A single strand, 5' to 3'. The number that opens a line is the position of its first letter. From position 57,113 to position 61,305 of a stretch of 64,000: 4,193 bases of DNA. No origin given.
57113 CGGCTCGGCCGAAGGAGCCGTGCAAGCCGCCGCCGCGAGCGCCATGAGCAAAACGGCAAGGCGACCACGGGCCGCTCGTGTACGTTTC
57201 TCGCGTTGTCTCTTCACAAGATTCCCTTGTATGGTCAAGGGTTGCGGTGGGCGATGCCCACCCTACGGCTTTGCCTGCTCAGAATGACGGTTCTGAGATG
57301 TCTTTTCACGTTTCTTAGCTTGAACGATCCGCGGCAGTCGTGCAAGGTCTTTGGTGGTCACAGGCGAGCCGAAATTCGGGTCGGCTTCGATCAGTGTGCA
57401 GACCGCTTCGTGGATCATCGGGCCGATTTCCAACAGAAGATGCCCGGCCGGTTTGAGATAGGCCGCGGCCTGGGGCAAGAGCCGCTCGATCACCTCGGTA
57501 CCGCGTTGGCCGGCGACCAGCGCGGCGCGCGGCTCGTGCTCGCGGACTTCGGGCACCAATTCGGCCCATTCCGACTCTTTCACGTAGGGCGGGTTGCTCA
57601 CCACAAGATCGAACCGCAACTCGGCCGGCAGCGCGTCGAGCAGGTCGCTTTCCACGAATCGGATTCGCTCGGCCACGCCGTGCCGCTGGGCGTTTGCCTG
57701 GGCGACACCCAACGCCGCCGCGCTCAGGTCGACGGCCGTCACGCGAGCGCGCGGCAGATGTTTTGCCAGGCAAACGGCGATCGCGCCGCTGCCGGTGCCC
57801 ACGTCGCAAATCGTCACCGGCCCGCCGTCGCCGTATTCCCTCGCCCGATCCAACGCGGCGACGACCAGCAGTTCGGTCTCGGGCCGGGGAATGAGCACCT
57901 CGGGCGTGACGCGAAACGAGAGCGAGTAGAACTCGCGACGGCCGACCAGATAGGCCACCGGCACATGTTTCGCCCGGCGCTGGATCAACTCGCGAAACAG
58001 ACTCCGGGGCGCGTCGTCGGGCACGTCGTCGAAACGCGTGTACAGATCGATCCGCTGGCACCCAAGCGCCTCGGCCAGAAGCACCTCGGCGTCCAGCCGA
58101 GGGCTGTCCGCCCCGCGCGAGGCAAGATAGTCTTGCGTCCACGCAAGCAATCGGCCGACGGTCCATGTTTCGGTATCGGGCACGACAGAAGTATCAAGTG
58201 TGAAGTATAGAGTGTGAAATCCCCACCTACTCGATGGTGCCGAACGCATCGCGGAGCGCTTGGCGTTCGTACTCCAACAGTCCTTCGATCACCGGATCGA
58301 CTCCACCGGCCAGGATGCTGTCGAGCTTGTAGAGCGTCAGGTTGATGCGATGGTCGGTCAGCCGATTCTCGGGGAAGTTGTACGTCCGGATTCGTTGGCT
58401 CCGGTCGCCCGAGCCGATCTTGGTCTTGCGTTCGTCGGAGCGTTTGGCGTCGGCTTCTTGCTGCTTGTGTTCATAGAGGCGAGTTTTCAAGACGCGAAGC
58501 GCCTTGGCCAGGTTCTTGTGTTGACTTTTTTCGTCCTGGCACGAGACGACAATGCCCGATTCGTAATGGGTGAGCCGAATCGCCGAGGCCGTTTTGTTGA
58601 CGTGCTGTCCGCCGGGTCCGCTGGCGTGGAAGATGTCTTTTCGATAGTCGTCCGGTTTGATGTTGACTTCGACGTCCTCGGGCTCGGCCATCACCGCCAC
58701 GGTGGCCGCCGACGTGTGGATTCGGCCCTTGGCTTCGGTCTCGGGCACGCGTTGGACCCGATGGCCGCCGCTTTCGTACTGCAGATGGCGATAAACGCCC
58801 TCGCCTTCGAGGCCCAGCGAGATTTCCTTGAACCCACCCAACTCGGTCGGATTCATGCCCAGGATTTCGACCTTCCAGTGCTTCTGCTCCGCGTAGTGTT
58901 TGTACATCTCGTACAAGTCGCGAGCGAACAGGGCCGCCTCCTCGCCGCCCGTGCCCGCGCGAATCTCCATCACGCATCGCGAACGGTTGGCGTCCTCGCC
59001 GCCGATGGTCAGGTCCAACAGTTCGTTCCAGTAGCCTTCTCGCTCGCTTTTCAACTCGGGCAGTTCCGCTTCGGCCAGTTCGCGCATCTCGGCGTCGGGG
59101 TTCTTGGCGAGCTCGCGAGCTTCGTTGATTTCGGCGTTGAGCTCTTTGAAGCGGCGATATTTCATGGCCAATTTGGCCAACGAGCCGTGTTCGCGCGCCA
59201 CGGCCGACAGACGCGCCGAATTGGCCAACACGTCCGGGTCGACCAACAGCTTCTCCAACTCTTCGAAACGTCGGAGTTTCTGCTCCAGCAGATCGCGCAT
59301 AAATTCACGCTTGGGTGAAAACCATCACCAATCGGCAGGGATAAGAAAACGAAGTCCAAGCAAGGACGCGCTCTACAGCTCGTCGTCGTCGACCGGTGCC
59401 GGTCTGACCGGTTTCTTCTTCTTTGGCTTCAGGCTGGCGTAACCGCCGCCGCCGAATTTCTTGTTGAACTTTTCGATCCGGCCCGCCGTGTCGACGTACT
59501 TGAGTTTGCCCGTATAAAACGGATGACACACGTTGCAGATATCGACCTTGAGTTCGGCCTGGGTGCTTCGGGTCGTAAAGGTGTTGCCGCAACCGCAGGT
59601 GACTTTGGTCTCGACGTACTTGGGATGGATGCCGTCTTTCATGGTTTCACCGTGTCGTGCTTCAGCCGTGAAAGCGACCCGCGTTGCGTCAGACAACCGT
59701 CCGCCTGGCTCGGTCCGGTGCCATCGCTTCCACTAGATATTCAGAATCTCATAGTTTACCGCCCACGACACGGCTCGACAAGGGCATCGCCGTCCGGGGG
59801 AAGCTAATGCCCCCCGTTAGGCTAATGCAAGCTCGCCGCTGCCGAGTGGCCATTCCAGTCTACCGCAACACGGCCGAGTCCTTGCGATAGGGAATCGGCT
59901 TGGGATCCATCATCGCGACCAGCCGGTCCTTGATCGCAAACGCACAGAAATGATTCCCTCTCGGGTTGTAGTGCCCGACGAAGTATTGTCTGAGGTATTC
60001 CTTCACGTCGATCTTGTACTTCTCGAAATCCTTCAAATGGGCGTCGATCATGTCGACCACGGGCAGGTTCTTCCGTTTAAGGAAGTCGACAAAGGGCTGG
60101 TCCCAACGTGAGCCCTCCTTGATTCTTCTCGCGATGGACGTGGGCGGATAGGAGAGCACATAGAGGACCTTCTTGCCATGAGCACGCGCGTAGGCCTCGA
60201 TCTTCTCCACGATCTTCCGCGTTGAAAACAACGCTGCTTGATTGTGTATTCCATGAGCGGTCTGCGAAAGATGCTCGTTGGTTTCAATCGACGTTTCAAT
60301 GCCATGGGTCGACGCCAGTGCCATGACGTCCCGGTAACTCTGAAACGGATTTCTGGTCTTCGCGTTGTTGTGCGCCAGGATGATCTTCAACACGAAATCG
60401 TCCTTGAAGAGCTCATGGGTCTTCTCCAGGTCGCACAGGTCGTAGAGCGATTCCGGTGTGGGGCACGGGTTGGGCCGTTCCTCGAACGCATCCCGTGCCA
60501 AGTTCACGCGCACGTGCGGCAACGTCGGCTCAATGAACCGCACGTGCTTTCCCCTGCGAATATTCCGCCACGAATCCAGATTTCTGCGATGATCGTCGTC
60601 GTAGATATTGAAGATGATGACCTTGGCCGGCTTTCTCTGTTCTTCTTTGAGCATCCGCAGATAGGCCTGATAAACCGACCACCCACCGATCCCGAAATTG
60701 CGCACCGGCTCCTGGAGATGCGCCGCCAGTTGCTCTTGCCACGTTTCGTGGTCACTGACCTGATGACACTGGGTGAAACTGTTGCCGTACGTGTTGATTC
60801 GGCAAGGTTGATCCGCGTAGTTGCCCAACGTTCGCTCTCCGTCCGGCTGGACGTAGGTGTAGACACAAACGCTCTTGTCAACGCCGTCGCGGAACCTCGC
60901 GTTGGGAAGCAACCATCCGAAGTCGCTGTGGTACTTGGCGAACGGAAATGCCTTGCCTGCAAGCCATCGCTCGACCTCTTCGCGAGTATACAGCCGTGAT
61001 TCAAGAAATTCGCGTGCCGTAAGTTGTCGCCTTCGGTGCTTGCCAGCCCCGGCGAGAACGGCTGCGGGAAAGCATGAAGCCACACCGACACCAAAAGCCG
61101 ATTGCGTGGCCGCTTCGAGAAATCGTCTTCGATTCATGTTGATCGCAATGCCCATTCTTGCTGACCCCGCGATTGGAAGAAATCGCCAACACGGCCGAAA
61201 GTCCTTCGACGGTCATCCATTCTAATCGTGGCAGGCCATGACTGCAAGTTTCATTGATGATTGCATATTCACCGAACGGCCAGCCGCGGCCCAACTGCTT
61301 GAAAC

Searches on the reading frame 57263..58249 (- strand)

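Call 55: search_protein_families(library=pfam, proteins=[window:57263-58249:-], max_evalue=0.0001)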
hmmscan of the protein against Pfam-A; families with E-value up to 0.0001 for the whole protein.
window:57263-58249:- (328 aa): 14 families
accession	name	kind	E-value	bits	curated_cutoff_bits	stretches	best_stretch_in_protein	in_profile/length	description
PF17827.6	PrmC_N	-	1.3e-20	74.1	23.4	1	34-103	2-71/71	PrmC N-terminal domain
PF05175.20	MTS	-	8e-19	68.3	23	1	146-227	34-113/170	Methyltransferase small domain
PF13649.12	Methyltransf_25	-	2.2e-15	57.6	27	1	147-237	1-91/97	Methyltransferase domain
PF13847.12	Methyltransf_31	-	1.6e-13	51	27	1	146-272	6-108/145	Methyltransferase domain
PF06325.19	PrmA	-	4e-10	40.1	22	1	128-219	150-233/296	Ribosomal protein L11 methyltransferase (PrmA)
PF08241.18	Methyltransf_11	-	9.4e-10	39.4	21.2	1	149-219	2-67/95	Methyltransferase domain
PF08242.18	Methyltransf_12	-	1.5e-09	38.9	30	1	149-219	2-72/98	Methyltransferase domain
PF01170.24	UPF0020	-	5.3e-07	30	22.3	1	166-224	75-133/197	RMKL-like, methyltransferase domain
PF00891.24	Methyltransf_2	-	1.6e-06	28.1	22.3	1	146-209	65-127/210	O-methyltransferase domain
PF12847.13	Methyltransf_18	-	3.2e-06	27.7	27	1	146-216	17-86/151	Methyltransferase domain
PF13489.12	Methyltransf_23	-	8e-06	26.1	27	0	135-274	15-117/164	Methyltransferase domain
PF09445.16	Methyltransf_15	-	2.5e-05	24.4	22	1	147-221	4-80/165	RNA cap guanine-N2 methyltransferase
PF03602.21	Cons_hypoth95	-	3.6e-05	23.9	24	1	146-238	44-139/182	Conserved hypothetical protein 95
PF13578.12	Methyltransf_24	-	8.5e-05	23.8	26.3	0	150-217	3-73/105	Methyltransferase domain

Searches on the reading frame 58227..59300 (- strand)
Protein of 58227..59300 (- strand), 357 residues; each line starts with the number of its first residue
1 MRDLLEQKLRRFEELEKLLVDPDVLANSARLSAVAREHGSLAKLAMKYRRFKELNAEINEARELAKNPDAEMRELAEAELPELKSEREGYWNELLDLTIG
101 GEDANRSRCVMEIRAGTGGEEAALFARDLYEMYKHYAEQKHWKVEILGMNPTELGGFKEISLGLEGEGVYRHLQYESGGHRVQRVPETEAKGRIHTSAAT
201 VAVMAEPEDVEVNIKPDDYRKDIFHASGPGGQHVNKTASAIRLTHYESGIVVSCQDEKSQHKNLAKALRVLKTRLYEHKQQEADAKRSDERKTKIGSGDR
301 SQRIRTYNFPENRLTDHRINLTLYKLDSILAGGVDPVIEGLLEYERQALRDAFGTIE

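Call 55: search_protein_families(library=pfam, proteins=[window:58227-59300:-], max_evalue=0.0001)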
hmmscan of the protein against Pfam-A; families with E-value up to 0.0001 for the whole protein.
window:58227-59300:- (357 aa): 2 families
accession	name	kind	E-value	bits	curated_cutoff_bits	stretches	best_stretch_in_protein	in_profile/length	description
PF03462.23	PCRF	-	2.9e-63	213.6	24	1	10-201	3-194/194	PCRF domain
PF00472.26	RF-1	-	3.1e-40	137.2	35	1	209-318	2-116/116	RF-1 domain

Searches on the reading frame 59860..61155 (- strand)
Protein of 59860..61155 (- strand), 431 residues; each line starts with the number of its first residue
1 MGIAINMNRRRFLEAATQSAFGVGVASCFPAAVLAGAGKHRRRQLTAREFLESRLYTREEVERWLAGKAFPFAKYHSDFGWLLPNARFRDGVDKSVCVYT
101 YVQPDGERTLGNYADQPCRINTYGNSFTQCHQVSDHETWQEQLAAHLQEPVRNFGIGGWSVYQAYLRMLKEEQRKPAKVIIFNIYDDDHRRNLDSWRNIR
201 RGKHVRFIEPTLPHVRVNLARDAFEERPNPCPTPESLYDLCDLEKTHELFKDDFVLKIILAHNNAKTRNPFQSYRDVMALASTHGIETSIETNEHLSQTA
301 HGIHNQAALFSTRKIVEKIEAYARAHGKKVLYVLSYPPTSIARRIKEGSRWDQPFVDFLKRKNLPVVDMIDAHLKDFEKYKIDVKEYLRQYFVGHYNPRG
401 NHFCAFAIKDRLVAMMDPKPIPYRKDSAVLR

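Call 55: search_protein_families(library=pfam, proteins=[window:59860-61155:-], max_evalue=0.0001)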
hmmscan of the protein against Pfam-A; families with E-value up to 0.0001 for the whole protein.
window:59860-61155:- (431 aa): 0 families

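Call 87: search_protein_families(library=pfam, proteins=[window:59860-61155:-], max_evalue=1)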
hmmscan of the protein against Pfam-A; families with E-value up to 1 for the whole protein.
window:59860-61155:- (431 aa): 1 family
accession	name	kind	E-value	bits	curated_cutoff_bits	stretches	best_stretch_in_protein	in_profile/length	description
PF10399.14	UCR_Fe-S_N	-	0.025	14.4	24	1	7-26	9-28/41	Ubiquitinol-cytochrome C reductase Fe-S subunit TAT signal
